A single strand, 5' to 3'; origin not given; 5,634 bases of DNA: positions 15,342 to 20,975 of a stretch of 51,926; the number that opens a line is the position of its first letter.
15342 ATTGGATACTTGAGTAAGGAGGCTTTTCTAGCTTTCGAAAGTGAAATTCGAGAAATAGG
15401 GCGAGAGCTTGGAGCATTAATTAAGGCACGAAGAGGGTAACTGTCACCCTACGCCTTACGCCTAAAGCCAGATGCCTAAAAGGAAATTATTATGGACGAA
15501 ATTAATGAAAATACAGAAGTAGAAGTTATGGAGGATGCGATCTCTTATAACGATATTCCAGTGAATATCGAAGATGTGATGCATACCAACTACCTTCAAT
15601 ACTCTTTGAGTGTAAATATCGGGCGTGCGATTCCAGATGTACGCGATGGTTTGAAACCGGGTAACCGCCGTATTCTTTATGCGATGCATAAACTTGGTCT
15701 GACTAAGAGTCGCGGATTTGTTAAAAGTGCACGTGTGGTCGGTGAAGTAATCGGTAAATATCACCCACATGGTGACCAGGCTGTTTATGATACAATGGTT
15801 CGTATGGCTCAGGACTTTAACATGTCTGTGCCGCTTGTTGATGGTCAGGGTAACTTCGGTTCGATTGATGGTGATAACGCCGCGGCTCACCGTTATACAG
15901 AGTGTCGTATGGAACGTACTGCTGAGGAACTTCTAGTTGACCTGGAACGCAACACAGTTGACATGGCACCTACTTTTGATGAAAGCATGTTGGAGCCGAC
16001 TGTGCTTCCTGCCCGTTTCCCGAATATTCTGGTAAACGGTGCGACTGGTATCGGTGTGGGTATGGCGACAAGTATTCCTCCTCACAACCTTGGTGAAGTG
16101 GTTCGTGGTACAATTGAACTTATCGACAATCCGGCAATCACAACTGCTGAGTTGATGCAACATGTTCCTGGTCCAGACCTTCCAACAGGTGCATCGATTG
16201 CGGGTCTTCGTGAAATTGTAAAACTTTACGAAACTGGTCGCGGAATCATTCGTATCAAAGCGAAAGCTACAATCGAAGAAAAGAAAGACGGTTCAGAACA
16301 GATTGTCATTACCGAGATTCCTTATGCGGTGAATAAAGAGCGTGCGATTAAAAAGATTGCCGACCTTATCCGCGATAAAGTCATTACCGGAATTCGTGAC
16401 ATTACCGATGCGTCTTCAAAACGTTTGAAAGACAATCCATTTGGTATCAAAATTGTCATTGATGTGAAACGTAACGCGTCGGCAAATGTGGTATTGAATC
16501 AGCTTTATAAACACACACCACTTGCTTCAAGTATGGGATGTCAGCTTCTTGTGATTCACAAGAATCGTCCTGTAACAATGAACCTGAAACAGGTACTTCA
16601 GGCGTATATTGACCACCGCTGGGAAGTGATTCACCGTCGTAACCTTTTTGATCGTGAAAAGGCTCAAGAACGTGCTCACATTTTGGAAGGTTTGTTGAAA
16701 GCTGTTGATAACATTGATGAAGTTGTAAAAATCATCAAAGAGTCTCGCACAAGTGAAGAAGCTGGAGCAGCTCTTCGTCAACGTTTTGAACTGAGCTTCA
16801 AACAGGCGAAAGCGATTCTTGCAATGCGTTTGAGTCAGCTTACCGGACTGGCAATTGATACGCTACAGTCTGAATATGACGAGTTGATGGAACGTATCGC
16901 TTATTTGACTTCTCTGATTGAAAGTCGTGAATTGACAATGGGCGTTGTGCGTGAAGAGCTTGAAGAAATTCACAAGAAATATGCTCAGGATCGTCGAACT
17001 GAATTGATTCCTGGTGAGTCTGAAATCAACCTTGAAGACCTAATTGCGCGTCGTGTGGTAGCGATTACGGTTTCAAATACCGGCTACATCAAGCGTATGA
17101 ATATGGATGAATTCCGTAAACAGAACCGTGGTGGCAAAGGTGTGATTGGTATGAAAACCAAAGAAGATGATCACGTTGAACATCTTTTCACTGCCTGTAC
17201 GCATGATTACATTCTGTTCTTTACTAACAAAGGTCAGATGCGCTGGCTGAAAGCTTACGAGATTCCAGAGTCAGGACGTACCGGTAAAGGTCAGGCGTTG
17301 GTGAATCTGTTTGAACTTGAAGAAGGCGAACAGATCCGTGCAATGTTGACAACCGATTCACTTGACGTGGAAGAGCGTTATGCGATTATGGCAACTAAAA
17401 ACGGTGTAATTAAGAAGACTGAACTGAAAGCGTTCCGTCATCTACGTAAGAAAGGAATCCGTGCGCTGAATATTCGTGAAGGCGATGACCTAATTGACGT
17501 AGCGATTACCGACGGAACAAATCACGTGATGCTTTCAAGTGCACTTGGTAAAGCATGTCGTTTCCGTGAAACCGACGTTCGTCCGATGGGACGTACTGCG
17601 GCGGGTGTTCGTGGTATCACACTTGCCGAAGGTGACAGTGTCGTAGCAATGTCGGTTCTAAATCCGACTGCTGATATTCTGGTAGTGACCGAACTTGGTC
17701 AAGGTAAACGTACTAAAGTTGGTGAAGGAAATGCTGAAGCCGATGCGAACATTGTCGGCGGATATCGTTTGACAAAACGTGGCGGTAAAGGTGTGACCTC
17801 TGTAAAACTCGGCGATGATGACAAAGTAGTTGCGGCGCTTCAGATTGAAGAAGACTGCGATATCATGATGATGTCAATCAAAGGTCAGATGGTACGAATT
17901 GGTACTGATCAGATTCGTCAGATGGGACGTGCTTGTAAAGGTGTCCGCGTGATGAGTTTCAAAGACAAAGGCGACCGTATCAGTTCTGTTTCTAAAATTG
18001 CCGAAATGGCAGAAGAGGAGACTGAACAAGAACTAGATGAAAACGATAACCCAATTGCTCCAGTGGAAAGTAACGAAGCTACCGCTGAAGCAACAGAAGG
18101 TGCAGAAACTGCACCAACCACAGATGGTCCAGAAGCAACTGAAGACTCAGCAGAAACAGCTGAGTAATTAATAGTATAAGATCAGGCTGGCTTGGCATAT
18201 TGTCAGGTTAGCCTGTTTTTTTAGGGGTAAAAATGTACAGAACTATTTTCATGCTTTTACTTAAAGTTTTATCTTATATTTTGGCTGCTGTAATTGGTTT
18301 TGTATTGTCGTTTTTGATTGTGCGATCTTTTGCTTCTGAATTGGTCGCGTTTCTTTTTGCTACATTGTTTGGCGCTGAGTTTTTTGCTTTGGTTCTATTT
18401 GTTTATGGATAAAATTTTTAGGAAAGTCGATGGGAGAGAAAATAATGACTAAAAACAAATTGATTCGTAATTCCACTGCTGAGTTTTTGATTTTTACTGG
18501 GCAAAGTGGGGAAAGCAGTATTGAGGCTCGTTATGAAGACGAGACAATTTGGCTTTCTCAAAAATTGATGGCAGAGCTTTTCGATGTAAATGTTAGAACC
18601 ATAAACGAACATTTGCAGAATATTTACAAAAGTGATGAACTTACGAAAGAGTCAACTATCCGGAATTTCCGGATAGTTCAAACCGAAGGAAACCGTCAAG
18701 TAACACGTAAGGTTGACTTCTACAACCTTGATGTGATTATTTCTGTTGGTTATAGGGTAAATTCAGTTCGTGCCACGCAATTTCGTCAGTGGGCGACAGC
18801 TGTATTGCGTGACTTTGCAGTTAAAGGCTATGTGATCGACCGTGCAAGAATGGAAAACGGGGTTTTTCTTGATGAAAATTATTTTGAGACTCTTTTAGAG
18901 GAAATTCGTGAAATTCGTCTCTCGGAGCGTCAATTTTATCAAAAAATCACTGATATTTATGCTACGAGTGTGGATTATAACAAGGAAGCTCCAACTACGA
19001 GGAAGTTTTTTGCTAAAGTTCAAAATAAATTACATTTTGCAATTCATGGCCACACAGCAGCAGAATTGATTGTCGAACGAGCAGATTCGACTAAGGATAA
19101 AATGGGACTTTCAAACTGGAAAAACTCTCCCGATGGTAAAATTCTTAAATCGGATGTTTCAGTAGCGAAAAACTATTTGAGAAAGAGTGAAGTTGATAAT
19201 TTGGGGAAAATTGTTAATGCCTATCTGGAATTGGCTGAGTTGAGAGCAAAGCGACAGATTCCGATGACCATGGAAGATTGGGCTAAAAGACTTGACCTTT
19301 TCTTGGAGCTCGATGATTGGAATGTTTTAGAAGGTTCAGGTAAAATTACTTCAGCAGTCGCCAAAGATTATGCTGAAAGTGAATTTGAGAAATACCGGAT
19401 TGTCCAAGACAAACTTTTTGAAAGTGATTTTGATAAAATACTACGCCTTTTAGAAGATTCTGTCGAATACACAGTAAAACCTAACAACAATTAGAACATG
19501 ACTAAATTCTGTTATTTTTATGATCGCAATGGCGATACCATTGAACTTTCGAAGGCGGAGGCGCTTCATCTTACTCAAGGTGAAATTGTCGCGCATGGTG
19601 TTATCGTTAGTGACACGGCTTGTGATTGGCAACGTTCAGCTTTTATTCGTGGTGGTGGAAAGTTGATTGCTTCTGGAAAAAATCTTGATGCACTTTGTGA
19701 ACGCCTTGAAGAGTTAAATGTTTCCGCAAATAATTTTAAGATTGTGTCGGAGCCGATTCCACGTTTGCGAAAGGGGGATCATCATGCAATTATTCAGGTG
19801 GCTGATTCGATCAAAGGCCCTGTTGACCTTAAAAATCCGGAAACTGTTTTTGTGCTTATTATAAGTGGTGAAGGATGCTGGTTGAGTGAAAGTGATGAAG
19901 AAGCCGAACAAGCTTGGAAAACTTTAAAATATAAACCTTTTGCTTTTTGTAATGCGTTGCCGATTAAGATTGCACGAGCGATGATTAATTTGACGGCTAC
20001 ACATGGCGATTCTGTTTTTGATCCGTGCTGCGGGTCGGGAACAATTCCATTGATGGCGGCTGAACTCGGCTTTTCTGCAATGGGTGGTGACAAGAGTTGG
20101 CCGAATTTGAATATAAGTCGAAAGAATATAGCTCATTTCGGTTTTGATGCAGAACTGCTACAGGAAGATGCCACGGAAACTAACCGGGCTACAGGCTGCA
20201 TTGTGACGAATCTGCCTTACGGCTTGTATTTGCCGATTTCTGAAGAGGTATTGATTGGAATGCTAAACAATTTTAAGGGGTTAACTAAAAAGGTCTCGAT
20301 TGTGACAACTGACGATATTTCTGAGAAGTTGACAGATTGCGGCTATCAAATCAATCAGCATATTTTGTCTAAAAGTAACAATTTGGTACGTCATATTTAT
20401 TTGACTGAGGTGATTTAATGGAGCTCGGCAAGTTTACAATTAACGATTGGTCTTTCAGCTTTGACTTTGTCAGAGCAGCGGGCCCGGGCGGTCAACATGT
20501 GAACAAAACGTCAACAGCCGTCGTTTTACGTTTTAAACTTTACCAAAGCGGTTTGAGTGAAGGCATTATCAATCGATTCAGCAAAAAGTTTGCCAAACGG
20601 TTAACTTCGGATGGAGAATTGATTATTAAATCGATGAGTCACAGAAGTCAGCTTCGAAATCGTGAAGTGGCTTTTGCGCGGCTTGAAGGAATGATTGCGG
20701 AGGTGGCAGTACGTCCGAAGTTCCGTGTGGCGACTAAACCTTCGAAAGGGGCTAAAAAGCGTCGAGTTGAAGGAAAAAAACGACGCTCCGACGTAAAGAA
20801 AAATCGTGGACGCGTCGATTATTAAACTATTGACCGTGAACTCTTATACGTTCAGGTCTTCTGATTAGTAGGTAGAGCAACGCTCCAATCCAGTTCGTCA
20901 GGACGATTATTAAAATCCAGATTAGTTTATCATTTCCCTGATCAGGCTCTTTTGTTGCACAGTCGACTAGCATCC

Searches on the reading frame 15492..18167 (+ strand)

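Call 6: search_protein_families(library=pfam, proteins=[window:15492-18167:+], max_evalue=0.01)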
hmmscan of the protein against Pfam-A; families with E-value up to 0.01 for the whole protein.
window:15492-18167:+ (891 aa): 2 families
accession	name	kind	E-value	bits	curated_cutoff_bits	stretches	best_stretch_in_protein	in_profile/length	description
PF00521.26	DNA_topoisoIV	-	3e-154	514.5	31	1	45-490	1-431/432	DNA gyrase/topoisomerase IV, subunit A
PF03989.18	DNA_gyraseA_C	-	9.9e-67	220.6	27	6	525-567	4-46/48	DNA gyrase C-terminal domain, beta-propeller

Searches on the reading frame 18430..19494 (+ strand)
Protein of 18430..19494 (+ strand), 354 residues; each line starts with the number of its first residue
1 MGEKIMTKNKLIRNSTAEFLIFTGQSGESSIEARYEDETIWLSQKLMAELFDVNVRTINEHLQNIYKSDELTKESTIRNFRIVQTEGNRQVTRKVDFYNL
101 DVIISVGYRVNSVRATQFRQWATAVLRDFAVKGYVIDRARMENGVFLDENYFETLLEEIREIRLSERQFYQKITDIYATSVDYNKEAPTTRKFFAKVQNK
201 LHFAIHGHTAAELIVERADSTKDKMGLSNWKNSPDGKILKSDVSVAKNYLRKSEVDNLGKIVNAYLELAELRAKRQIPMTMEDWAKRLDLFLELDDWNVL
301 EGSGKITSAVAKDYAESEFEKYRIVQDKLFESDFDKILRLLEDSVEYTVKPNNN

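Call 6: search_protein_families(library=pfam, proteins=[window:18430-19494:+], max_evalue=0.01)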
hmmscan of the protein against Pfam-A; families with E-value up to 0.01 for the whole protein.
window:18430-19494:+ (354 aa): 1 family
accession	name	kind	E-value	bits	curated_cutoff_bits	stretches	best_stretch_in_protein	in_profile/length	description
PF13310.11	Virulence_RhuM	-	1.8e-109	365.3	33.7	1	75-328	1-249/252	Virulence protein RhuM family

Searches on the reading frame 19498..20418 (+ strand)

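Call 6: search_protein_families(library=pfam, proteins=[window:19498-20418:+], max_evalue=0.01)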
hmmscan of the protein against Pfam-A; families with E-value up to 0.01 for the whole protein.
window:19498-20418:+ (306 aa): 7 families
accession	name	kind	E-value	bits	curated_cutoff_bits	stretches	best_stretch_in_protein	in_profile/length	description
PF01170.24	UPF0020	-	6.2e-12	46.1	22.3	1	145-245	3-135/197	RMKL-like, methyltransferase domain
PF01555.25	N6_N4_Mtase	-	2.6e-07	31.3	26.7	1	79-202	93-214/221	DNA methylase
PF13649.12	Methyltransf_25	-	0.00051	21.1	27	1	173-231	1-61/97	Methyltransferase domain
PF02384.22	N6_Mtase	-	0.00085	19.2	20.4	1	155-189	31-66/311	N-6 DNA Methylase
PF11599.14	AviRa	-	0.00099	19.1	25.7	0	160-183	41-65/232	RRNA methyltransferase AviRa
PF05175.20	MTS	-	0.0054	16.8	23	1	164-241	26-108/170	Methyltransferase small domain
PF06325.19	PrmA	-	0.0094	15.9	22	0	166-239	158-234/296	Ribosomal protein L11 methyltransferase (PrmA)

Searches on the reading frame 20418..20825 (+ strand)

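Call 6: search_protein_families(library=pfam, proteins=[window:20418-20825:+], max_evalue=0.01)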
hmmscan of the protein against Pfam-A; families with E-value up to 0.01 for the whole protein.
window:20418-20825:+ (135 aa): 1 family
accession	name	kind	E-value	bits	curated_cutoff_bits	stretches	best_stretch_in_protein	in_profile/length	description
PF00472.26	RF-1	-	5.5e-21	75.1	35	1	6-133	5-112/116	RF-1 domain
